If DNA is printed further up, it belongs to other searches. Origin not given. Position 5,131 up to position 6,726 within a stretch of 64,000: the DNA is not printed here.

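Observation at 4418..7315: ECF sigma / bactofilin-like polytopic membrane protein / toast-rack (DUF4097) triad with a sigmaW-type promoter fused to the start codon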

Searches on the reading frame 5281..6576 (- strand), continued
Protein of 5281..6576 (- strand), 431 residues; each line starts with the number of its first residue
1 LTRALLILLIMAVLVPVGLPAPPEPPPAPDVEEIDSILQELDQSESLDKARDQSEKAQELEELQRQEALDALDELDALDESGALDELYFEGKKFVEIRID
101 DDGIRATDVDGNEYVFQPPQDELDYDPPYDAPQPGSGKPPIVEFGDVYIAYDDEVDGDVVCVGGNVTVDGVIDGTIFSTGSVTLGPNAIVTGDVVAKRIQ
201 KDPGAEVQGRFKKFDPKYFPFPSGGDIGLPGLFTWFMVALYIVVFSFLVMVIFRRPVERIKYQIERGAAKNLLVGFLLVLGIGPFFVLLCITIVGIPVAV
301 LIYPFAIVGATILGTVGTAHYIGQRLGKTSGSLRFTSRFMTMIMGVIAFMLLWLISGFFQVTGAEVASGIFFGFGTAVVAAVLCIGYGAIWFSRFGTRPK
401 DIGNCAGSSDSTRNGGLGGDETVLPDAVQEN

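Call 15: search_protein_families(library=pfam, proteins=[L003:4922-6004:+, L005:4901-5413:+, L005:6912-7448:+, L003:7320-8198:+, L003:4344-4910:+, L005:4251-4853:+], max_evalue=0.1)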
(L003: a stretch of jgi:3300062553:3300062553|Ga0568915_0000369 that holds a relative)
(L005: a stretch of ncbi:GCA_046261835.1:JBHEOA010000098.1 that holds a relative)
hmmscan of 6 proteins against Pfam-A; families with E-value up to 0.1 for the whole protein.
L003:4922-6004:+ (360 aa): 2 families
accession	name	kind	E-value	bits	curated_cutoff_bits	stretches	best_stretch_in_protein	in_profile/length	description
PF13349.12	DUF4097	-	6.1e-28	98.3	22.9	2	210-355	99-246/247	Toastrack DUF4097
PF20074.4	DUF6470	-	7.7e-05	22.8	28.9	0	215-263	4-52/178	Family of unknown function (DUF6470)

L005:4901-5413:+ (170 aa): 0 families

L005:6912-7448:+ (178 aa): 0 families

L003:7320-8198:+ (292 aa): 2 families
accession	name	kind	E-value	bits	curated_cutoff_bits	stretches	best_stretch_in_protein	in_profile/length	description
PF17115.11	Toast_rack_N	-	8.6e-12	45.6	22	1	40-130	2-92/92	N-terminal domain of toast_rack, DUF2154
PF09922.15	LiaF-like_C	-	2.3e-07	31.1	29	1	187-285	13-114/114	Cell wall-active antibiotics response LiaF, C-terminal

L003:4344-4910:+ (188 aa): 15 families
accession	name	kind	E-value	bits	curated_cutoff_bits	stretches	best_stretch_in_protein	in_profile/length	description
PF08281.18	Sigma70_r4_2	-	6.4e-18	64.6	25.7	1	130-180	4-54/54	Sigma-70, region 4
PF04542.20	Sigma70_r2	-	2e-17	63.2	24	1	23-89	1-69/71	Sigma-70 region 2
PF04545.22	Sigma70_r4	-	5.7e-12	45.4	24.1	1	133-182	1-50/50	Sigma-70, region 4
PF25787.1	HTH_SB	-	4.6e-05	23.5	43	1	137-173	7-43/53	Sleeping Beauty transposase HTH domain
PF13384.12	HTH_23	-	0.00034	20.8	24.6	1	142-173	7-37/50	Homeodomain-like domain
PF13412.12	HTH_24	-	0.0072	16.3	21.9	1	154-175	19-40/48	Winged helix-turn-helix DNA-binding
PF13518.12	HTH_28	-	0.01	16.4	25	1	143-173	4-33/52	Helix-turn-helix domain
PF11870.13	LutB_C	-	0.016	16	26.8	1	37-77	14-54/88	Lactate utilisation protein B, C-terminal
PF13936.12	HTH_38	-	0.032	14.4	27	0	142-169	10-37/44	Helix-turn-helix domain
PF20274.4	cREC_REC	-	0.035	15.2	27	0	78-118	21-60/88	Cyclic-phosphate processing Receiver domain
PF13556.12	HTH_30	-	0.043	14.1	27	1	151-185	11-45/59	PucR C-terminal helix-turn-helix domain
PF08032.17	SpoU_sub_bind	-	0.049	14.4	22.8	0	130-170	8-50/76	RNA 2'-O ribose methyltransferase substrate binding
PF07638.17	Sigma70_ECF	-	0.05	13.9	21.1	1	40-185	44-184/185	ECF sigma factor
PF01813.22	ATP-synt_D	-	0.073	13.4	25.7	1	9-63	5-58/196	ATP synthase subunit D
PF13613.12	HTH_Tnp_4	-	0.079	13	27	0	154-185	21-52/53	Helix-turn-helix of DDE superfamily endonuclease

L005:4251-4853:+ (200 aa): 7 families
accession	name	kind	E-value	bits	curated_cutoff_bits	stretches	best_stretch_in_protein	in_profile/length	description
PF04542.20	Sigma70_r2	-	2e-19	69.6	24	1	23-88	1-67/71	Sigma-70 region 2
PF08281.18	Sigma70_r4_2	-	7.9e-16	57.9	25.7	1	131-182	3-54/54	Sigma-70, region 4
PF04545.22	Sigma70_r4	-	1.3e-08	34.6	24.1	1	136-182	2-48/50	Sigma-70, region 4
PF13384.12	HTH_23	-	0.0048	17.1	24.6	0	148-177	11-40/50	Homeodomain-like domain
PF13412.12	HTH_24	-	0.03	14.4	21.9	0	150-175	13-38/48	Winged helix-turn-helix DNA-binding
PF14493.12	HTH_40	-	0.059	14.1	27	0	149-179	8-37/89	Helix-turn-helix domain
PF07638.17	Sigma70_ECF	-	0.083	13.2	21.1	0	127-177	125-174/185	ECF sigma factor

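Call 27: find_related_loci(query=A2, collection=genome_contigs, flank=5000)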
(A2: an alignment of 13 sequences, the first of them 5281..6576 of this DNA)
Query A2 (431 aa) in genome_contigs; peptide patterns used: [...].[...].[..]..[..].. (x = any residue, [..] = any of these).
32 stretches matched a pattern; 13 encode a relative of the query (tblastn E <= 1e-3); 13 distinct loci.
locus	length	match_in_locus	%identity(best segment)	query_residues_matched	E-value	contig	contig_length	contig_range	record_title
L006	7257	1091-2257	48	1-402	5e-110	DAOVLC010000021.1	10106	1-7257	MAG TPA_asm: Candidatus Zixiibacteriota bacterium isolate CSMAG_1435 CSMAG_1435_k141_254087_length_10106_cov_13.0000, wh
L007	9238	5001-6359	41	1-428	3e-99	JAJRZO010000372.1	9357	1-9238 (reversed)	MAG: Candidatus Zixiibacteriota bacterium isolate Dive96_bin4.201 k141_3827402, whole genome shotgun sequence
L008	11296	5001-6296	44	1-411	4e-106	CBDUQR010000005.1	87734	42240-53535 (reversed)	MAG TPA_asm: uncultured bacterium isolate SRR21487743_binner23_Refined_16 genome assembly, contig: ERZ25748485.24, whole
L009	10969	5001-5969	32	89-398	1e-38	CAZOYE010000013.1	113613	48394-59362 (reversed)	MAG TPA_asm: uncultured Ignavibacteria bacterium isolate SRP323723_co1_129 genome assembly, contig: NODE_144_length_1136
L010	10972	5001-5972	32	89-398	5e-38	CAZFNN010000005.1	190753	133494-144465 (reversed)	MAG TPA_asm: uncultured Ignavibacteria bacterium isolate SRP323723_co1_126 genome assembly, contig: NODE_48_length_19075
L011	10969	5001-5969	31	89-398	1e-38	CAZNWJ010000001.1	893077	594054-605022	MAG TPA_asm: uncultured Ignavibacteria bacterium isolate binchicken_co16_17 genome assembly, contig: NODE_1_length_89307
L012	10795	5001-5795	35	144-409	4e-35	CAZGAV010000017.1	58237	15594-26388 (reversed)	MAG TPA_asm: uncultured Ignavibacteriales bacterium isolate binchicken_co150_3 genome assembly, contig: NODE_1026_length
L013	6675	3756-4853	30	78-412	2e-32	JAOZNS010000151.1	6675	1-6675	MAG: Candidatus Zixiibacteriota bacterium isolate GMC4.concoct.267_sub GMC4_20498_length_6675_cov_7.896677, whole genome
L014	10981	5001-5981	30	89-398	1e-28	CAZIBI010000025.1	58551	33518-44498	MAG TPA_asm: uncultured Ignavibacteria bacterium isolate binchicken_co199_86 genome assembly, contig: NODE_616_length_58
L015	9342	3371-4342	31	84-401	2e-28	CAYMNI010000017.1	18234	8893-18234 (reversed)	MAG TPA_asm: uncultured Ignavibacteria bacterium isolate SRP214966_co2_447 genome assembly, contig: NODE_4491_length_182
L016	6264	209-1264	32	93-414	9e-28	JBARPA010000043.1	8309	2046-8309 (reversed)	MAG: Candidatus Zixiibacteriota bacterium isolate MFD13423_ilm_asm_bin54 k127_366744, whole genome shotgun sequence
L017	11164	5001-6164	29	38-414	2e-24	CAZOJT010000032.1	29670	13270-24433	MAG TPA_asm: uncultured Ignavibacteria bacterium isolate binchicken_co89_550 genome assembly, contig: NODE_2344_length_2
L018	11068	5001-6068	29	39-413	3e-23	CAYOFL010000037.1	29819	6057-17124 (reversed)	MAG TPA_asm: uncultured Ignavibacteria bacterium isolate binchicken_co211_253 genome assembly, contig: NODE_897_length_2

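Call 39: find_encoding_contigs(protein=P0073, flank=5000, max_places=1)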
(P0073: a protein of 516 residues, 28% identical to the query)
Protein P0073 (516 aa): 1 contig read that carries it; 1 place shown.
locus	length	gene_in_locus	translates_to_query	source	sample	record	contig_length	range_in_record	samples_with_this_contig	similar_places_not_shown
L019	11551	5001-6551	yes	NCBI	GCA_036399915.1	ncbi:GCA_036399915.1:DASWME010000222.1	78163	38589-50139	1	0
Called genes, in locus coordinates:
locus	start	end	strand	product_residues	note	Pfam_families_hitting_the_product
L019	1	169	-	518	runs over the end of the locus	PF14134:DUF4301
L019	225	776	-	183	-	PF00908:dTDP_sugar_isom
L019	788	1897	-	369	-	PF00106:adh_short (faint), PF01073:3Beta_HSD, PF01370:Epimerase, PF02719:Polysacc_synt_2, PF04321:RmlD_sub_bind, PF07993:NAD_binding_4, PF16363:GDP_Man_Dehyd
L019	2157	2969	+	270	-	PF02673:BacA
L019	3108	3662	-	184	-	PF16036:Chalcone_3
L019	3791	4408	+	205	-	PF04542:Sigma70_r2, PF08281:Sigma70_r4_2, PF04545:Sigma70_r4 (weak), PF13384:HTH_23 (faint)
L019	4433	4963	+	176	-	-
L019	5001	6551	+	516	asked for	-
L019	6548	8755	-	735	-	PF23139:OB_YrrC, PF14490:HHH_RecD2, PF05970:PIF1, PF13086:AAA_11, PF13245:AAA_19, PF13401:AAA_22, PF13604:AAA_30, PF18335:SH3_13, +7 more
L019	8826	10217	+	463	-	PF00072:Response_reg, PF13191:AAA_16 (weak), PF00158:Sigma54_activat, PF14532:Sigma54_activ_2, PF07728:AAA_5, PF01078:Mg_chelatase (weak), PF25601:AAA_lid_14, PF02954:HTH_8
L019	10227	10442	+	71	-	-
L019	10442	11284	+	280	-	PF03740:PdxJ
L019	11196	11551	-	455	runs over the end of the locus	PF02878:PGM_PMM_I, PF02879:PGM_PMM_II, PF02880:PGM_PMM_III, PF00408:PGM_PMM_IV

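Call 40: find_encoding_contigs(protein=P0071, flank=5000, max_places=1)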
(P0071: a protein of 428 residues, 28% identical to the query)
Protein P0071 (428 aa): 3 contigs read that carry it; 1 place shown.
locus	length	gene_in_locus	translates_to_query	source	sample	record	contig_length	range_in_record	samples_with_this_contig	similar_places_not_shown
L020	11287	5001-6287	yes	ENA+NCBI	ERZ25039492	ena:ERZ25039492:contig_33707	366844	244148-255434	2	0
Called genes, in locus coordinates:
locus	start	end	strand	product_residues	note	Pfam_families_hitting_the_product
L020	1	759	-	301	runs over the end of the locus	-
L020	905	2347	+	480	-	PF08323:Glyco_transf_5, PF13439:Glyco_transf_4, PF13579:Glyco_trans_4_4 (weak), PF00534:Glycos_transf_1, PF13692:Glyco_trans_1_4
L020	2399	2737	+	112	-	PF00085:Thioredoxin, PF13098:Thioredoxin_2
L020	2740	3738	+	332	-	PF00890:FAD_binding_2 (faint), PF01134:GIDA (faint), PF01266:DAO (faint), PF01946:Thi4 (faint), PF03486:HI0933_like (faint), PF07992:Pyr_redox_2, PF13738:Pyr_redox_3, PF00070:Pyr_redox, +1 more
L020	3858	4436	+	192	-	PF07638:Sigma70_ECF (weak), PF04542:Sigma70_r2, PF08281:Sigma70_r4_2, PF04545:Sigma70_r4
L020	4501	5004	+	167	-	-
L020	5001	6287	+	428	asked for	PF26514:DUF8173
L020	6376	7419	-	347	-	PF03054:tRNA_Me_trans, PF20259:tRNA_Me_trans_M, PF20258:tRNA_Me_trans_C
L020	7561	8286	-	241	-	PF00266:Aminotran_5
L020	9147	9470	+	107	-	PF04519:Bactofilin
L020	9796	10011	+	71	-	-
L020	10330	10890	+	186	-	PF01887:SAM_HAT_N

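Call 41: find_encoding_contigs(protein=P0093, flank=5000, max_places=1)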
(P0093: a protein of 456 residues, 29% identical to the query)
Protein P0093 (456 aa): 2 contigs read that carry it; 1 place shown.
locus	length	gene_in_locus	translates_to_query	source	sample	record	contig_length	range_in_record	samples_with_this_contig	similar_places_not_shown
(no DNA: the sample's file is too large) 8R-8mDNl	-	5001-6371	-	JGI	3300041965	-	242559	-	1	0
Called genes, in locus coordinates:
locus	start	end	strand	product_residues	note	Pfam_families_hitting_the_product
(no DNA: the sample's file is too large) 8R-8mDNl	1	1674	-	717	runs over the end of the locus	PF11897:DUF3417, PF00343:Phosphorylase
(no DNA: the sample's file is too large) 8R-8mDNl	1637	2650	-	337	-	PF00291:PALP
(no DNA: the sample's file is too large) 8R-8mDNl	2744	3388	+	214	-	PF13505:OMP_b-brl (weak)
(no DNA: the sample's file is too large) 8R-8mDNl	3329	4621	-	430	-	PF00083:Sugar_tr, PF07690:MFS_1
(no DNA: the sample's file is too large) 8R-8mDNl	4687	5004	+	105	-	-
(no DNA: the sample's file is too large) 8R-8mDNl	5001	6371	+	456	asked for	-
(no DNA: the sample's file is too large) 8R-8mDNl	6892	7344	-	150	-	-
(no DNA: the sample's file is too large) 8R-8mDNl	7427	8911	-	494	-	PF00370:FGGY_N, PF02782:FGGY_C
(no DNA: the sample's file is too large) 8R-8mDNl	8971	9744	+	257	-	PF00230:MIP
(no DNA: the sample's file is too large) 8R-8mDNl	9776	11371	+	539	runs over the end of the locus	PF20142:Scaffold, PF01471:PG_binding_1 (weak), PF03734:YkuD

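Call 45: search_solved_structures(query=A3, max_evalue=1, show_alignments=2)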
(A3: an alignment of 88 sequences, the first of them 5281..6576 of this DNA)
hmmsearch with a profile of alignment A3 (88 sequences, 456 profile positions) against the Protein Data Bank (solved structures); distinct sequences matched with E-value up to 1: 3.
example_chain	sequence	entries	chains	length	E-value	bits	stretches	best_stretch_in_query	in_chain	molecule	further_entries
6ria_A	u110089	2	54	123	3.1e-05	26.2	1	147-191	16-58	bactofilin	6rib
2n3d_A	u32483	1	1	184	0.00029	23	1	138-215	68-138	Bactofilin A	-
7ar9_z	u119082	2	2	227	0.17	13.9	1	175-221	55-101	CA3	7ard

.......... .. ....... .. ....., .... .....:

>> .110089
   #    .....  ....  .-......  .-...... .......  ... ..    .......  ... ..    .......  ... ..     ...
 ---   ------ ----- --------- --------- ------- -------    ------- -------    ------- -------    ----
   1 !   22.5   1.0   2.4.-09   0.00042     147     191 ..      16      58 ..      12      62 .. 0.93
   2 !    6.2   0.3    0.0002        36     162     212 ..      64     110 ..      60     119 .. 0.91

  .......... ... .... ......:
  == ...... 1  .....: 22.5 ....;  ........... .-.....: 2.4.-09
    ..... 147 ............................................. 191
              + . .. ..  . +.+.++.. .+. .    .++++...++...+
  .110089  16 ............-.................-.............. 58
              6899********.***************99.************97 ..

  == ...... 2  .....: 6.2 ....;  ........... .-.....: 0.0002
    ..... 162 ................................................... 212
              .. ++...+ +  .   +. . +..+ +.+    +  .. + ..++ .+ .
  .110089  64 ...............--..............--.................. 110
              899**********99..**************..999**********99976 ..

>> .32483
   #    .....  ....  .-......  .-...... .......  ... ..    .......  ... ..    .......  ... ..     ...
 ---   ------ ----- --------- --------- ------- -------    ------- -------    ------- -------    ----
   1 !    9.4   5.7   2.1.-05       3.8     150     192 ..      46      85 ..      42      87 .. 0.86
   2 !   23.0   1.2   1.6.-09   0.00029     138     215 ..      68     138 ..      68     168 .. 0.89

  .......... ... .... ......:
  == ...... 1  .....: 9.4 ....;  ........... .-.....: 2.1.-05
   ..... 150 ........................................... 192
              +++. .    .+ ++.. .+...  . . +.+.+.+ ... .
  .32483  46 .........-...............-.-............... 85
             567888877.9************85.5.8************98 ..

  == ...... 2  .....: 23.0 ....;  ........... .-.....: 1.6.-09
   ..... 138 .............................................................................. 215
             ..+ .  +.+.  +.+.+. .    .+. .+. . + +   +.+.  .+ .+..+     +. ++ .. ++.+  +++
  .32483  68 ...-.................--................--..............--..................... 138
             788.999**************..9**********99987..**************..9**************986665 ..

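Call 54: predict_structure(alignment_id=A3)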
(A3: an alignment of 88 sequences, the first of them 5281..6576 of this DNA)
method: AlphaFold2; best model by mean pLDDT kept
length: 431 residues; sequences in the alignment: 88
mean_pLDDT: 80.7   pTM: 0.57
mean pLDDT of the five models: 80.7, 80.7, 80.4, 80.2, 79.9
residues with pLDDT >= 90: 242; 70-90: 68; 50-70: 61; < 50: 60
segments of 3 or more residues with pLDDT < 50: 14-29, 40-42, 82-90, 119-133, 221-226
pLDDT, mean of each block of 10 residues (from residue 1): 80 52 45 52 64 91 93 75 46 76 83 68 43 66 94 95 95 96 98 97 97 75 54 92 96 95 95 97 96 96 95 97 94 86 96 95 93 96 97 69 53 51 52 52
secondary structure, 60 per line:
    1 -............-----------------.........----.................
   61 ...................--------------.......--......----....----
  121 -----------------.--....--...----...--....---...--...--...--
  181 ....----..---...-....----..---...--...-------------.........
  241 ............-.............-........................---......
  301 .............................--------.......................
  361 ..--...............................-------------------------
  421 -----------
elements in order: H2-13 H31-39 H44-79 E94-100 E103-108 E113-116 E141-144 E147-149 E154-156 E159-162 E166-168 E171-173 E176-178 E181-184 E194-196 E198-201 E211-213 H232-252 H254-266 H268-291 H295-329 H338-362 H365-395

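Call 56: fold_search(model_id=the predicted structure, library=pdb)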
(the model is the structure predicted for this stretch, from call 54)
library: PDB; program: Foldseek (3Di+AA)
matches with E <= 10: 314; with E <= 0.001: 0
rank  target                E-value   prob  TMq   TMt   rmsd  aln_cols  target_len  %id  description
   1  2n3d_MODEL_1_A        6.7e-02  0.96  0.15  0.48   3.5        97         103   24  Atomic structure of the cytoskeletal bactofilin BacA revealed by solid-state NMR (released 2015-12-16)
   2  6ria_1                1.1e-01  0.96  0.11  0.49   7.3        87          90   22  Bactofilin from Thermus thermophilus, F105R mutant crystal structure (released 2019-07-17)
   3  6o85_B                2.3e-01  0.04  0.10  0.08  23.0       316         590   13  Electron cryo-microscopy of the eukaryotic translation initiation factor 2B bound to eukaryotic translation initiation (released 2019-05-15)
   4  7f66_J                2.5e-01  0.06  0.11  0.08  23.1       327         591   12  eIF2B-SFSV NSs-1-eIF2 (released 2021-12-01)
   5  9f1r_A                3.1e-01  0.06  0.12  0.11  14.5       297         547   13  Cryo-EM structure of SV2B-Hc-A1 complex (released 2025-03-12)
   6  6rib_A                3.3e-01  0.72  0.12  0.41   5.0       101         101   21  Cryo-EM reconstruction of Thermus thermophilus bactofilin double helical filaments (released 2019-07-17)
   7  9li0_B                4.5e-01  0.11  0.09  0.15  17.2       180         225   14  Crystal structure of engineered ice-binding protein (M74I and A97V) from Candidatus Cryosericum odellii strain SMC5_16 (released 2025-09-03)
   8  5f3p_A                6.0e-01  0.12  0.14  0.27  17.6       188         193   12  Crystal structure of a noncanonical Dicer protein from Entamoeba histolytica (released 2017-02-08)
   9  7d6c_4                6.4e-01  0.05  0.07  0.14  10.9       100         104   17  Crystal structure of CcmM N-terminal domain in complex with CcmN (released 2021-08-04)
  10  4nu3_A                6.8e-01  0.20  0.09  0.16  10.0       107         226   14  Crystal structure of mFfIBP, a capping head region swapped mutant of ice-binding protein (released 2014-04-16)
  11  5uyt_A                6.8e-01  0.13  0.09  0.09  10.7       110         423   10  Crystal structure of ice binding protein from an Antarctic bacterium Flavobacteriaceae (released 2017-10-25)
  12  6jlz_E                7.2e-01  0.04  0.06  0.06  11.3       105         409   13  P-eIF2a - eIF2B complex (released 2019-05-01)
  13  1y5i_C                7.6e-01  0.06  0.11  0.17  15.8       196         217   16  The crystal structure of the NarGHI mutant NarI-K86A (released 2005-03-08)
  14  5xdm_A                8.6e-01  0.51  0.13  0.42   8.9        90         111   13  Structure of the C-terminal domain of E. coli MinC at 3.0 angstrom resolution (released 2018-02-07)
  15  5f3q_A                9.1e-01  0.12  0.15  0.28  14.6       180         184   13  Crystal structure of a noncanonical Dicer protein from Entamoeba histolytica (released 2016-12-14)
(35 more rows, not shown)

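Call 77: find_encoding_contigs(protein=P0010, flank=3500, max_places=1)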
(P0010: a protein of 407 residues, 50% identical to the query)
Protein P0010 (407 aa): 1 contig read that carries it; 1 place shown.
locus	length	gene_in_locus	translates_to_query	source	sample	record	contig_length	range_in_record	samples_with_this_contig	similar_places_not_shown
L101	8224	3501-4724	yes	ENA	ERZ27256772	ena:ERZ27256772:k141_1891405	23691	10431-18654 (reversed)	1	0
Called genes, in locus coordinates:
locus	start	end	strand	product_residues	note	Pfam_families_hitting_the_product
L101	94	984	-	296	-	PF01551:Peptidase_M23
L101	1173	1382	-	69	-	-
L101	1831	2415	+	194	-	PF04542:Sigma70_r2, PF08281:Sigma70_r4_2, PF04545:Sigma70_r4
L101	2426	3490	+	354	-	-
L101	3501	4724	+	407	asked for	PF04519:Bactofilin (weak)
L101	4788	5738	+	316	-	PF09922:LiaF-like_C (faint), PF17115:Toast_rack_N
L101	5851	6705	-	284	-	PF00140:Sigma70_r1_2, PF04542:Sigma70_r2, PF04539:Sigma70_r3, PF04545:Sigma70_r4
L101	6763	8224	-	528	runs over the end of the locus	PF00089:Trypsin, PF13365:Trypsin_2, PF00595:PDZ, PF13180:PDZ_2, PF17820:PDZ_6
